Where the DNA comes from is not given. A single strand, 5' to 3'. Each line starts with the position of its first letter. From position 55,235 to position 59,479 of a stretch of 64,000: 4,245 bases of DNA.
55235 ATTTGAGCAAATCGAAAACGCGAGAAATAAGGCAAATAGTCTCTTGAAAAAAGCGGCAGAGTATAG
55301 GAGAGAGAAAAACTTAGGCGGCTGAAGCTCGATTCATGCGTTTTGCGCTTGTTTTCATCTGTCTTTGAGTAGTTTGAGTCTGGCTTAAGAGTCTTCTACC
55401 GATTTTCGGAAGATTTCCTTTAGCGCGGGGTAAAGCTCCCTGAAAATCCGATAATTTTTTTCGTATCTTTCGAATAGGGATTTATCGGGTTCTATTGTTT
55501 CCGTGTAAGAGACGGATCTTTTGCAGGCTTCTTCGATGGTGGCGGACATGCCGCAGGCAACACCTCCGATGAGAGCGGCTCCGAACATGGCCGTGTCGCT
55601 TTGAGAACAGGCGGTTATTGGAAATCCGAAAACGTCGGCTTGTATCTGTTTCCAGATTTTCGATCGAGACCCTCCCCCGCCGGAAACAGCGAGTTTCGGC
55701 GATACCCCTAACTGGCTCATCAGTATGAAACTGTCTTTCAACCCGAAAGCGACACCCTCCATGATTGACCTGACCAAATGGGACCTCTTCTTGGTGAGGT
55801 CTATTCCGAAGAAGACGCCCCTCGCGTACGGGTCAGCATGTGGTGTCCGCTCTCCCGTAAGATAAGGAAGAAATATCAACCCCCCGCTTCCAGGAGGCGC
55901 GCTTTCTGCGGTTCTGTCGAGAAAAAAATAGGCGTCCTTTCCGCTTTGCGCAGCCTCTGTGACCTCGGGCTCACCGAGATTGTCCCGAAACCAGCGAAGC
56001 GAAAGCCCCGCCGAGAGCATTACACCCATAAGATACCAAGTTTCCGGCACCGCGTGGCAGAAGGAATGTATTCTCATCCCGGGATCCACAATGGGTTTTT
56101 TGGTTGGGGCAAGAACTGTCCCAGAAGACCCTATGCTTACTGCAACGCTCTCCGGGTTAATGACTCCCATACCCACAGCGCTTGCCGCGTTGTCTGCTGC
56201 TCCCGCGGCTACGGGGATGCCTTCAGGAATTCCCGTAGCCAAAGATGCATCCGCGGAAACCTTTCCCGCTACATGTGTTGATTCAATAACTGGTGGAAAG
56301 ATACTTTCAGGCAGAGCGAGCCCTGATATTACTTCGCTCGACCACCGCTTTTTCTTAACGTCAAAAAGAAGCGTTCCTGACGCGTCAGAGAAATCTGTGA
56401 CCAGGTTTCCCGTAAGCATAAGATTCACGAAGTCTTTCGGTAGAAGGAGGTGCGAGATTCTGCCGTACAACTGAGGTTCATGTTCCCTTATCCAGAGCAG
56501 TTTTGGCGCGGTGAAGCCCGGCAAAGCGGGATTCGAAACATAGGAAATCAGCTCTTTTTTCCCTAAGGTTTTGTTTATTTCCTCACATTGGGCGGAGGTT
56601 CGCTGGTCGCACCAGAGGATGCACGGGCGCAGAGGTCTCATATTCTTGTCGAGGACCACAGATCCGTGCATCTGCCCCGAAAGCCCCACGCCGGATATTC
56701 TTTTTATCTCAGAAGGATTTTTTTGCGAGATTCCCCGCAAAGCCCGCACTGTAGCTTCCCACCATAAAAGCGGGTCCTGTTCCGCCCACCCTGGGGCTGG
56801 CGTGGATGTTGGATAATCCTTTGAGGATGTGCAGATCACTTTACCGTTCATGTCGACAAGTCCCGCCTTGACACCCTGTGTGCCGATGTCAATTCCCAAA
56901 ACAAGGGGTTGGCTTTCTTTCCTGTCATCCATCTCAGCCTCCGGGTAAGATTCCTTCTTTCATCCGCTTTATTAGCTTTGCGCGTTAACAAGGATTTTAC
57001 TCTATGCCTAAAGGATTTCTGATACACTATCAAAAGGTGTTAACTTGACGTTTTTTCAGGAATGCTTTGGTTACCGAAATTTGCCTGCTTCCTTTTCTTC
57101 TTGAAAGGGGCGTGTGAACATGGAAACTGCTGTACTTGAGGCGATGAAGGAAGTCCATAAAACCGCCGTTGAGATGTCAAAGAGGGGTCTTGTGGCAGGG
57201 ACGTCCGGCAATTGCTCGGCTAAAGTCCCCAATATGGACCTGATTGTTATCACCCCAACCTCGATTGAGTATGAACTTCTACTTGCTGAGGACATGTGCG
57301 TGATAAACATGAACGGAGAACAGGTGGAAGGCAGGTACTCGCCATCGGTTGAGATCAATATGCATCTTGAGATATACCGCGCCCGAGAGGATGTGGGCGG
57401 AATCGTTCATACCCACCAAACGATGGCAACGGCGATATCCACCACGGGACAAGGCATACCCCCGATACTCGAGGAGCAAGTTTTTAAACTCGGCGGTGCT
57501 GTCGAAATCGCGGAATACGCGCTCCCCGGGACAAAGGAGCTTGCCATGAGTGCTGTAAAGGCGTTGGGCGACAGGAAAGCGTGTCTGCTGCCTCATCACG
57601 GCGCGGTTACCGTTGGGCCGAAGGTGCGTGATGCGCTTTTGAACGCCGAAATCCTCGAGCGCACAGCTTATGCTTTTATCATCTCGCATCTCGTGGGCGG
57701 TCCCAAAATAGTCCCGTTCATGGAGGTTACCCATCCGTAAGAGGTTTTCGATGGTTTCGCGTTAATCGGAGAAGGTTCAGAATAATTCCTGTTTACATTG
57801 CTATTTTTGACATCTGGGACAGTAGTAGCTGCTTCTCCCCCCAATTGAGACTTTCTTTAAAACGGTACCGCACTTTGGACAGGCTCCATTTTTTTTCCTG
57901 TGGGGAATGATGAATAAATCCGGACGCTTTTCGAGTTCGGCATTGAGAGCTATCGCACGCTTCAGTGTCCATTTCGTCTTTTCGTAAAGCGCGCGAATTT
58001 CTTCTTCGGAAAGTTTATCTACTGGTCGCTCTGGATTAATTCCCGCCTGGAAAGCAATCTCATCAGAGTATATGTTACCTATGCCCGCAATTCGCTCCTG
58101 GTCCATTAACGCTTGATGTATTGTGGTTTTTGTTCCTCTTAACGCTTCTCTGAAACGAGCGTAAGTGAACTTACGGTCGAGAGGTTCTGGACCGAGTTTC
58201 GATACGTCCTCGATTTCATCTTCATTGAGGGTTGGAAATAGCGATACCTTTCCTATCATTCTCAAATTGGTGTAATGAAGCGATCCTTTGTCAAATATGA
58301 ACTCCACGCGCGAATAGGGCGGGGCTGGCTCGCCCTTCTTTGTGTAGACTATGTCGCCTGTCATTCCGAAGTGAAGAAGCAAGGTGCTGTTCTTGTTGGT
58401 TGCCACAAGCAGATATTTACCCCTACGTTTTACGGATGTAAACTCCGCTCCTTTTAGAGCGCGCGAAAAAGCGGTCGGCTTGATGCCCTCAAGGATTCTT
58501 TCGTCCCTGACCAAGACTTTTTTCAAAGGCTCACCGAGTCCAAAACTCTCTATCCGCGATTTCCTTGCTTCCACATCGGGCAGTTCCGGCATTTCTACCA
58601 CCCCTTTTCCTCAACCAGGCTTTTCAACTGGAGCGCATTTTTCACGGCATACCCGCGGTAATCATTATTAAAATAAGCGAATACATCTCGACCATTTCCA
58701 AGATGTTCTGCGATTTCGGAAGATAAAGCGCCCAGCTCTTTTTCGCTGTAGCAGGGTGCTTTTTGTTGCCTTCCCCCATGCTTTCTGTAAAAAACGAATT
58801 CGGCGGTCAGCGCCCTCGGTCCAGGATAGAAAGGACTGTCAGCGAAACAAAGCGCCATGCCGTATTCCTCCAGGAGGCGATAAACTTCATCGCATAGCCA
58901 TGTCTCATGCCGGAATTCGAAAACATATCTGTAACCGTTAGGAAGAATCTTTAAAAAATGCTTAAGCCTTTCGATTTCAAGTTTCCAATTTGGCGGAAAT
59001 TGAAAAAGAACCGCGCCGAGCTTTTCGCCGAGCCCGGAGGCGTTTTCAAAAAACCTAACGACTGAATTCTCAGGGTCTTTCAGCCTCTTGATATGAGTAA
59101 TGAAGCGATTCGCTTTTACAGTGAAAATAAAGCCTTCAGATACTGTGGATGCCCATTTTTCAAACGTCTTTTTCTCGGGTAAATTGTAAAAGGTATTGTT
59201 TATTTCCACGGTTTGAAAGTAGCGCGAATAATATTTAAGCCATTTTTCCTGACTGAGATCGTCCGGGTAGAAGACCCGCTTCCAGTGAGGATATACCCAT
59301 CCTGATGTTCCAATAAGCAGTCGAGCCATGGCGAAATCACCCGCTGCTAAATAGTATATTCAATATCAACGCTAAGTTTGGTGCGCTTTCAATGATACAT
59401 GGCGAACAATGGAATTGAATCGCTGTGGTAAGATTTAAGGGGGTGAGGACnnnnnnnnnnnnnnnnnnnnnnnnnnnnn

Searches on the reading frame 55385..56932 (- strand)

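Call 54: search_protein_families(library=pfam, proteins=[window:55385-56932:-], max_evalue=0.00001)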
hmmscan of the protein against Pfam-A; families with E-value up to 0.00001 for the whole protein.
window:55385-56932:- (515 aa): 2 families
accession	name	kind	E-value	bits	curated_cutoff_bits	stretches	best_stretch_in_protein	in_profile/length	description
PF00370.27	FGGY_N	-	1e-72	245.1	28.8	1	11-254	2-245/245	FGGY family of carbohydrate kinases, N-terminal domain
PF02782.22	FGGY_C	-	4.3e-33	115.2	27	1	264-459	2-197/198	FGGY family of carbohydrate kinases, C-terminal domain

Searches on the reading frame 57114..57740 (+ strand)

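Call 54: search_protein_families(library=pfam, proteins=[window:57114-57740:+], max_evalue=0.00001)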
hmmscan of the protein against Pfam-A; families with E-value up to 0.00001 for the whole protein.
window:57114-57740:+ (208 aa): 1 family
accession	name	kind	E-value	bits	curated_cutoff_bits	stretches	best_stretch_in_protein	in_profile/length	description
PF00596.27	Aldolase_II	-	1.1e-50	172.5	22.2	1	13-186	2-180/183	Class II Aldolase and Adducin N-terminal domain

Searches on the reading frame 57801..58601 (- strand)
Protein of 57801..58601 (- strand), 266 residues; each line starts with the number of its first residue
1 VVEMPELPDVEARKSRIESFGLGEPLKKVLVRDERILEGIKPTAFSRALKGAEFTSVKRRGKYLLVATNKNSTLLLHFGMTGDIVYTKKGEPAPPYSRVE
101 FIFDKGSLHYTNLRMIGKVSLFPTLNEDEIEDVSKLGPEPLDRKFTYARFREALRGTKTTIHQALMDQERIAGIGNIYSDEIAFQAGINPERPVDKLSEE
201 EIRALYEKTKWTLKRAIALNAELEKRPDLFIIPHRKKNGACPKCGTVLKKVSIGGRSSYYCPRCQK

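Call 54: search_protein_families(library=pfam, proteins=[window:57801-58601:-], max_evalue=0.00001)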
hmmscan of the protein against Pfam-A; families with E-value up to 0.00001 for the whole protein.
window:57801-58601:- (266 aa): 4 families
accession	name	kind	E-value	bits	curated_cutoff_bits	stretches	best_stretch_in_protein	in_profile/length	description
PF01149.29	Fapy_DNA_glyco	-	5.1e-27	95.3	25.5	1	4-119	1-117/117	Formamidopyrimidine-DNA glycosylase N-terminal domain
PF06831.19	H2TH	-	1.9e-25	89.1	34.7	1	136-221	1-86/93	Formamidopyrimidine-DNA glycosylase H2TH domain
PF06827.20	zf-FPG_IleRS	-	8.5e-11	41.9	21.3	1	241-266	4-29/30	Zinc finger found in FPG and IleRS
PF05833.16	NFACT_N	-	3.4e-06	26.6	31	1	139-216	169-243/456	NFACT N-terminal and middle domains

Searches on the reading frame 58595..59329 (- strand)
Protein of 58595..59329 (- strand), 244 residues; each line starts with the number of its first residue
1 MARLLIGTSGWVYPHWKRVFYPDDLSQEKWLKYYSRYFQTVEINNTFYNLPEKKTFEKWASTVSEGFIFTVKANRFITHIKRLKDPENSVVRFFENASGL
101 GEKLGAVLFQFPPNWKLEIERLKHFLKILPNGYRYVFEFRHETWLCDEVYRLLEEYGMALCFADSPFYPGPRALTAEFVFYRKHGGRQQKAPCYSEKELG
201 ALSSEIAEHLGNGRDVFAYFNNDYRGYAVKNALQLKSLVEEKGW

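Call 54: search_protein_families(library=pfam, proteins=[window:58595-59329:-], max_evalue=0.00001)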
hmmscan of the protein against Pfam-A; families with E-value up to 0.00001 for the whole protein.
window:58595-59329:- (244 aa): 1 family
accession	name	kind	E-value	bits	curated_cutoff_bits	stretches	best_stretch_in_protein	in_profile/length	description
PF01904.24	DUF72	-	6.5e-72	242.5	25.3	1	21-237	1-216/217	Protein of unknown function DUF72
